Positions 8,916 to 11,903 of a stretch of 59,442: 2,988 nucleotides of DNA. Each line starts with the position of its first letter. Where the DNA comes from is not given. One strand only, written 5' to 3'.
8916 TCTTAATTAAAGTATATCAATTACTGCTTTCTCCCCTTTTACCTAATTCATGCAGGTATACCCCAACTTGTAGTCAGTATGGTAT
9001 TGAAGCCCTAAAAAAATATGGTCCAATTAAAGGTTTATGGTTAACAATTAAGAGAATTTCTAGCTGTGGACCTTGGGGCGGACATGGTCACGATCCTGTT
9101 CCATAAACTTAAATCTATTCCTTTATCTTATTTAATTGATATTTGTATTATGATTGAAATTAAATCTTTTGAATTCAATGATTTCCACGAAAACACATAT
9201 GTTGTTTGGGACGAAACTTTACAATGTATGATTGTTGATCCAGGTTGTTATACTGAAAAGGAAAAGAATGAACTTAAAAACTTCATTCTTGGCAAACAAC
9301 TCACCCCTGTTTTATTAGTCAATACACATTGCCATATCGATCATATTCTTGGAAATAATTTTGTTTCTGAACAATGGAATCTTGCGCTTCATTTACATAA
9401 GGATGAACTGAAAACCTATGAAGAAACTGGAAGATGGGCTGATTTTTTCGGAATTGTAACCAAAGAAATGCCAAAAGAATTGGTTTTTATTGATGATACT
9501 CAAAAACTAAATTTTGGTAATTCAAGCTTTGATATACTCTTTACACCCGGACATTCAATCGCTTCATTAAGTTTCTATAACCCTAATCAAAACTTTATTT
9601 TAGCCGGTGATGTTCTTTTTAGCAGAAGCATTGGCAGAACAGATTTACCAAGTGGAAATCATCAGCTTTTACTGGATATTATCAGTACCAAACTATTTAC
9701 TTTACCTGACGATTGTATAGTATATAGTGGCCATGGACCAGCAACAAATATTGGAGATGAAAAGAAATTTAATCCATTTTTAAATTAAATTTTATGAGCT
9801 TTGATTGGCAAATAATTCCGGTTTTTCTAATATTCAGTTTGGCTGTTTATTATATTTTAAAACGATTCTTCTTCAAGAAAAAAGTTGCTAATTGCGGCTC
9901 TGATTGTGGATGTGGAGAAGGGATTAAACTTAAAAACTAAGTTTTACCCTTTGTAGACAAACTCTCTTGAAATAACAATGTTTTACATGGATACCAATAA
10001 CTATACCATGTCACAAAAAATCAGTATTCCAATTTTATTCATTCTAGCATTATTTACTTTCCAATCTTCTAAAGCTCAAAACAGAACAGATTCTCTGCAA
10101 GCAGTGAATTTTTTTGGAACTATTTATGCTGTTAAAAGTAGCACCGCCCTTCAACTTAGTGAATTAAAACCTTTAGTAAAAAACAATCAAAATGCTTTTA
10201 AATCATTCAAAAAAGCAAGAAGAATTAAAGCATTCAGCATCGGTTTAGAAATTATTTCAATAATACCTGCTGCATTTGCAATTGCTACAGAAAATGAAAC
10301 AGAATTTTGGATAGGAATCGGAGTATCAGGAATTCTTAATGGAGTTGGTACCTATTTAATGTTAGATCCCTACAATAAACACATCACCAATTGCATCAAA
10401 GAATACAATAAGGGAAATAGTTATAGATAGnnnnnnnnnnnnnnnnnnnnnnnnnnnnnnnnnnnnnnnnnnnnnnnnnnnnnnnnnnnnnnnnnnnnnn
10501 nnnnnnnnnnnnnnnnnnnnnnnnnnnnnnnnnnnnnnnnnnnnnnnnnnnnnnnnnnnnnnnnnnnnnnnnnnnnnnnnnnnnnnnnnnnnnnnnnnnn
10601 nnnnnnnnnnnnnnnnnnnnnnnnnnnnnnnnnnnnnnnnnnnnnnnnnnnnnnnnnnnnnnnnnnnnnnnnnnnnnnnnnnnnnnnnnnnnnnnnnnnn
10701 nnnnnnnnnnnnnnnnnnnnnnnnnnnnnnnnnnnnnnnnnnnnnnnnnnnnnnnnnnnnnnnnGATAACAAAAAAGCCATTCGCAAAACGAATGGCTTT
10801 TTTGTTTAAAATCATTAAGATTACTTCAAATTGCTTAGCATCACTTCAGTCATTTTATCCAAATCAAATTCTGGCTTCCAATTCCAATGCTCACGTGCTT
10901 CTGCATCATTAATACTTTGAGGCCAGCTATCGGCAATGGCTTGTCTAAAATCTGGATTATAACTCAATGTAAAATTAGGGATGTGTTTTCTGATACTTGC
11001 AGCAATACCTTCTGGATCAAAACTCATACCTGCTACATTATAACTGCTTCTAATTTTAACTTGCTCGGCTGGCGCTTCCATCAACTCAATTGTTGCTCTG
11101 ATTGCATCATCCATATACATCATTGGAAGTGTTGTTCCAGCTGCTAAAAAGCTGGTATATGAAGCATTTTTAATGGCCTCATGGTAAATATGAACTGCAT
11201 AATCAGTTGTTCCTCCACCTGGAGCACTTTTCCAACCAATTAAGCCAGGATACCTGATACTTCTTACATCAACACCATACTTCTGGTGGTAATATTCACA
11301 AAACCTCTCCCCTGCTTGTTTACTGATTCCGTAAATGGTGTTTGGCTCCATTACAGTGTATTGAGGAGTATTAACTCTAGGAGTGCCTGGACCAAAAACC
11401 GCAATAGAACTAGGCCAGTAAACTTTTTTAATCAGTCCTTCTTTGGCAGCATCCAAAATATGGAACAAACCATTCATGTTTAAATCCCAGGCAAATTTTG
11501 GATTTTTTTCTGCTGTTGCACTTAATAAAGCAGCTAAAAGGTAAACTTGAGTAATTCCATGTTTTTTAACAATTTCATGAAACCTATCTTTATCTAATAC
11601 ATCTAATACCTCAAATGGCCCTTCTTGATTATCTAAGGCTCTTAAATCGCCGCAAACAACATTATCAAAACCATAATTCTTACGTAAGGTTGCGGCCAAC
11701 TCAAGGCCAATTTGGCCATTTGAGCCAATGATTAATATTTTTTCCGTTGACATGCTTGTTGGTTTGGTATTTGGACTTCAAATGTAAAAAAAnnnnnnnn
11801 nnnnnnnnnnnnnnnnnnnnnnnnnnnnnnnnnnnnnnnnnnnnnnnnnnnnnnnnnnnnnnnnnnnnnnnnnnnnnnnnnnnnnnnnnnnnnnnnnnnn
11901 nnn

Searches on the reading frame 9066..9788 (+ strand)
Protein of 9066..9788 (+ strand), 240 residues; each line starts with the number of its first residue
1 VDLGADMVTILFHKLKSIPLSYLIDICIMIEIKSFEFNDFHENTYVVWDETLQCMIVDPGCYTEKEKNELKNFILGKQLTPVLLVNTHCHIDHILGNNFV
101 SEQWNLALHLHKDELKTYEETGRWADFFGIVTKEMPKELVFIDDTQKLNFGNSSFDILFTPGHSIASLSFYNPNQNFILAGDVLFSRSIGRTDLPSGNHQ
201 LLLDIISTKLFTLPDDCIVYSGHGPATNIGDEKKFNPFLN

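Call 11: search_protein_families(library=pfam, proteins=[window:9066-9788:+])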
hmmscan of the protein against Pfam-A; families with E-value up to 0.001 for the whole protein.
window:9066-9788:+ (240 aa): 1 family
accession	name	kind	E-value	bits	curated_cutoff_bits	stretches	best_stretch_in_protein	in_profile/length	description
PF00753.33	Lactamase_B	-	2.6e-25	90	22.7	1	40-223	4-196/196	Metallo-beta-lactamase superfamily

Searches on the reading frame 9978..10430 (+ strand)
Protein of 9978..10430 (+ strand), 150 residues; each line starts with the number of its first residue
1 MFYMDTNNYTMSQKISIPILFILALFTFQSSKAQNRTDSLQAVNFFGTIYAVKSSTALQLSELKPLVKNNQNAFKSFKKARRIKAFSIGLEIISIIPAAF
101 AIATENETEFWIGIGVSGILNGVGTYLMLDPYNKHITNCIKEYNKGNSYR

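Call 11: search_protein_families(library=pfam, proteins=[window:9978-10430:+])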
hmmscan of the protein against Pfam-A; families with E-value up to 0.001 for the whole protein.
window:9978-10430:+ (150 aa): 0 families

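Call 52: find_encoding_contigs(protein=window:9978-10430:+, flank=3000, max_places=10)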
Protein window:9978-10430:+ (150 aa): 1 contig read that carries it; 1 place shown.
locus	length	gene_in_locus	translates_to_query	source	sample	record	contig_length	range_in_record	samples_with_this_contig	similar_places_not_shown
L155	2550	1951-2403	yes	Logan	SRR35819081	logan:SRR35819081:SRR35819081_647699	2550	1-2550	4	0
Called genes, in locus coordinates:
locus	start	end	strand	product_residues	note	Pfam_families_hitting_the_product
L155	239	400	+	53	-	PF00468:Ribosomal_L34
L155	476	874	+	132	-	PF00825:Ribonuclease_P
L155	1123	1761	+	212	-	PF00753:Lactamase_B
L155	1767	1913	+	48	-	PF12669:FeoB_associated (weak)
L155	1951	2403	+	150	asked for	-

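Call 55: find_homologous_proteins(query=window:9978-10430:+, max_evalue=1e-10)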
Query window:9978-10430:+ (150 aa): 9 proteins with E <= 1e-10 among 28 candidates.
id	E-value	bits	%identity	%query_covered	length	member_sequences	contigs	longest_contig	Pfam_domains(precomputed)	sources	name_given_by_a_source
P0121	3.9e-87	307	96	100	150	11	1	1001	-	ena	-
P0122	2.2e-82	292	90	100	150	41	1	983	-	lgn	-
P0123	5.4e-71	255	80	98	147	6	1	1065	-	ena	-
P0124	6.6e-63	229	77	93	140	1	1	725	-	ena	-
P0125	2.4e-57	211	66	96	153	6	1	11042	-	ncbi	-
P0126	7.7e-54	199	66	94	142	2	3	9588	-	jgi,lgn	jgi:hypothetical protein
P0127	3.2e-50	188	64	92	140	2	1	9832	-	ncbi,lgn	-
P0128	3.0e-47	178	94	66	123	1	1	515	-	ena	-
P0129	5.2e-45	171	90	65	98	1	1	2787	-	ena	-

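Call 56: find_encoding_contigs(protein=P0122, flank=3000, max_places=6)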
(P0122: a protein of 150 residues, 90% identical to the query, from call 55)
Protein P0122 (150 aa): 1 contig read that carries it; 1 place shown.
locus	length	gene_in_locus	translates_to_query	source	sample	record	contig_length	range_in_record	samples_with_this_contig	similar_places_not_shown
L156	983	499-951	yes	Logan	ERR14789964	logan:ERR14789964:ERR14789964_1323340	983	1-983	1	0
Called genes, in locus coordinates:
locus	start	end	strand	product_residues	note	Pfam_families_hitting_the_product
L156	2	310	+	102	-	?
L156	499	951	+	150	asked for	-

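Call 57: find_encoding_contigs(protein=P0125, flank=3000, max_places=4)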
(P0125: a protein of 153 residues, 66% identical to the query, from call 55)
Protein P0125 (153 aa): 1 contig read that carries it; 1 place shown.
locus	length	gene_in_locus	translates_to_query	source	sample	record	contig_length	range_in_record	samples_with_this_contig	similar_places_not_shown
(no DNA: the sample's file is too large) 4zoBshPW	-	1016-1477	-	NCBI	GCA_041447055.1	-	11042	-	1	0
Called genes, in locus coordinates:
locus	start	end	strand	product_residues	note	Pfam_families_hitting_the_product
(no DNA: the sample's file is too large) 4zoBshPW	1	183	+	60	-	?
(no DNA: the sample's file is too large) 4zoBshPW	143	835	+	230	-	PF00753:Lactamase_B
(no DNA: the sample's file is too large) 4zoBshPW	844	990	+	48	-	PF12669:FeoB_associated (weak)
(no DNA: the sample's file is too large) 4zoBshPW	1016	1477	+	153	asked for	-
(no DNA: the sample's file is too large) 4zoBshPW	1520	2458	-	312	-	PF01073:3Beta_HSD (faint), PF01370:Epimerase, PF04321:RmlD_sub_bind, PF16363:GDP_Man_Dehyd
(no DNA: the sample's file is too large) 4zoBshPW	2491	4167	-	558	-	-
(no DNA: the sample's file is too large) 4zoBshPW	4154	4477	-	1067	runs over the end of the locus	PF00580:UvrD-helicase, PF13245:AAA_19, PF13604:AAA_30 (faint), PF13538:UvrD_C_2 (faint), PF13361:UvrD_C, PF12705:PDDEXK_1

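Call 58: find_encoding_contigs(protein=P0123, flank=3000, max_places=4)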
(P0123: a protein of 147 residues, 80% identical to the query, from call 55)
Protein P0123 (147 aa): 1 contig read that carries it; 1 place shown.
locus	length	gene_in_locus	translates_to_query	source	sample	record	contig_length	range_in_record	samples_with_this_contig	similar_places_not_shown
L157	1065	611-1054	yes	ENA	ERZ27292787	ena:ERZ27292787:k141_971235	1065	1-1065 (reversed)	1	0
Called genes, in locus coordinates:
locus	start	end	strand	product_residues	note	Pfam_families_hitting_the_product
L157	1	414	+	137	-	?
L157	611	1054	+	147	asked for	-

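Call 61: find_encoding_contigs(protein=P0126, flank=3000, max_places=4)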
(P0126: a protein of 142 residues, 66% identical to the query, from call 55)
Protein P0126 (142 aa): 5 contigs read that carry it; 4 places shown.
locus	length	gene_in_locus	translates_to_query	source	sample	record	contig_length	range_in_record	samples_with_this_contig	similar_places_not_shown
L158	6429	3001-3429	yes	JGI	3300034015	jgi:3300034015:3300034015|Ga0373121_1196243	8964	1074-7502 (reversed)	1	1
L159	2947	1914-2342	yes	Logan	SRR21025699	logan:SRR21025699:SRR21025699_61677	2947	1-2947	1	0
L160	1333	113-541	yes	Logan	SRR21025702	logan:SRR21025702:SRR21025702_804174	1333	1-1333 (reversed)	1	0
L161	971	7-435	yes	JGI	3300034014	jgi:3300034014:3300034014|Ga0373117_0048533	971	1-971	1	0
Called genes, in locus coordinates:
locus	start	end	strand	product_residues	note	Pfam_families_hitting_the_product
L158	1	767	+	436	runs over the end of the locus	PF00009:GTP_EFTU, PF01926:MMR_HSR1, PF02421:FeoB_N, PF00009:GTP_EFTU, PF01926:MMR_HSR1, PF02421:FeoB_N, PF04548:AIG1 (weak), PF14714:KH_dom-like, +6 more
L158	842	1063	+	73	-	-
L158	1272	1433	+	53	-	PF00468:Ribosomal_L34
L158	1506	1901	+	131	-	PF00825:Ribonuclease_P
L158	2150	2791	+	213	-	PF00753:Lactamase_B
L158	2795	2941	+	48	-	PF12669:FeoB_associated (weak)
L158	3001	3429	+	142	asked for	-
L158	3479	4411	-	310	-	PF01370:Epimerase, PF04321:RmlD_sub_bind, PF16363:GDP_Man_Dehyd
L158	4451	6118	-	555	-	-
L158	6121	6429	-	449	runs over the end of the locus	PF13361:UvrD_C, PF13538:UvrD_C_2 (faint), PF12705:PDDEXK_1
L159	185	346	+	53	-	PF00468:Ribosomal_L34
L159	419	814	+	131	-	PF00825:Ribonuclease_P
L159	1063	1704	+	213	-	PF00753:Lactamase_B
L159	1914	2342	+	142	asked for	-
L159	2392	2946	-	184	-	?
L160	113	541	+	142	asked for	-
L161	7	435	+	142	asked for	-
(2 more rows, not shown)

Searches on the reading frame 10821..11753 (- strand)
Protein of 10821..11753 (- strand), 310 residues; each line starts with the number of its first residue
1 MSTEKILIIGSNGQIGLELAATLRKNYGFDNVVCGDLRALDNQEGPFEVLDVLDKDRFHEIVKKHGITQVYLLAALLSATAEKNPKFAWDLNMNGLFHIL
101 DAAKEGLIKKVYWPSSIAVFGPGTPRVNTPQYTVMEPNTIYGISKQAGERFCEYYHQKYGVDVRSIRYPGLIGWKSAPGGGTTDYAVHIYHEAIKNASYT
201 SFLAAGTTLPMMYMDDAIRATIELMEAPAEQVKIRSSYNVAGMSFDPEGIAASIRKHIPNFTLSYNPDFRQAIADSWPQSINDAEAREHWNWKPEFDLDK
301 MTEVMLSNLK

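Call 11: search_protein_families(library=pfam, proteins=[window:10821-11753:-])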
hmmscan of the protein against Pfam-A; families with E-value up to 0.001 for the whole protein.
window:10821-11753:- (310 aa): 6 families
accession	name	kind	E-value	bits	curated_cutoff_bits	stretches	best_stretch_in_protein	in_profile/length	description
PF01370.27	Epimerase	-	4.3e-29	102.1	20.9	1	6-241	1-240/240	NAD dependent epimerase/dehydratase family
PF16363.11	GDP_Man_Dehyd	-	1e-16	61.8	27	1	7-167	1-179/332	GDP-mannose 4,6 dehydratase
PF04321.23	RmlD_sub_bind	-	6.8e-11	42.2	27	1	5-159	2-143/287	RmlD substrate binding domain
PF01073.25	3Beta_HSD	-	0.00027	20.5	22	1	8-149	2-154/280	3-beta hydroxysteroid dehydrogenase/isomerase family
PF02719.21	Polysacc_synt_2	-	0.00032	20.4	20.2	0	49-111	60-123/293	Polysaccharide biosynthesis protein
PF07993.18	NAD_binding_4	-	0.00071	19.2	20.1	0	67-218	89-255/258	Male sterility protein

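Call 51: find_encoding_contigs(protein=window:10821-11753:-, flank=3000, max_places=10)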
Protein window:10821-11753:- (310 aa): 2 contigs read that carry it; 1 place shown.
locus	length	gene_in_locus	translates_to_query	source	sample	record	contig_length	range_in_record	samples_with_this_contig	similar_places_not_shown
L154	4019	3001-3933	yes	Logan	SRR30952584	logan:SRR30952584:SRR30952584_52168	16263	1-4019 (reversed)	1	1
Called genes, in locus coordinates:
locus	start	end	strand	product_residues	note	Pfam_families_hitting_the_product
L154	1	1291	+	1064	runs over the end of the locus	PF00580:UvrD-helicase, PF13245:AAA_19, PF13538:UvrD_C_2 (faint), PF13361:UvrD_C, PF12705:PDDEXK_1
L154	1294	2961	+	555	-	-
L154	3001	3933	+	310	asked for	PF01370:Epimerase, PF04321:RmlD_sub_bind, PF16363:GDP_Man_Dehyd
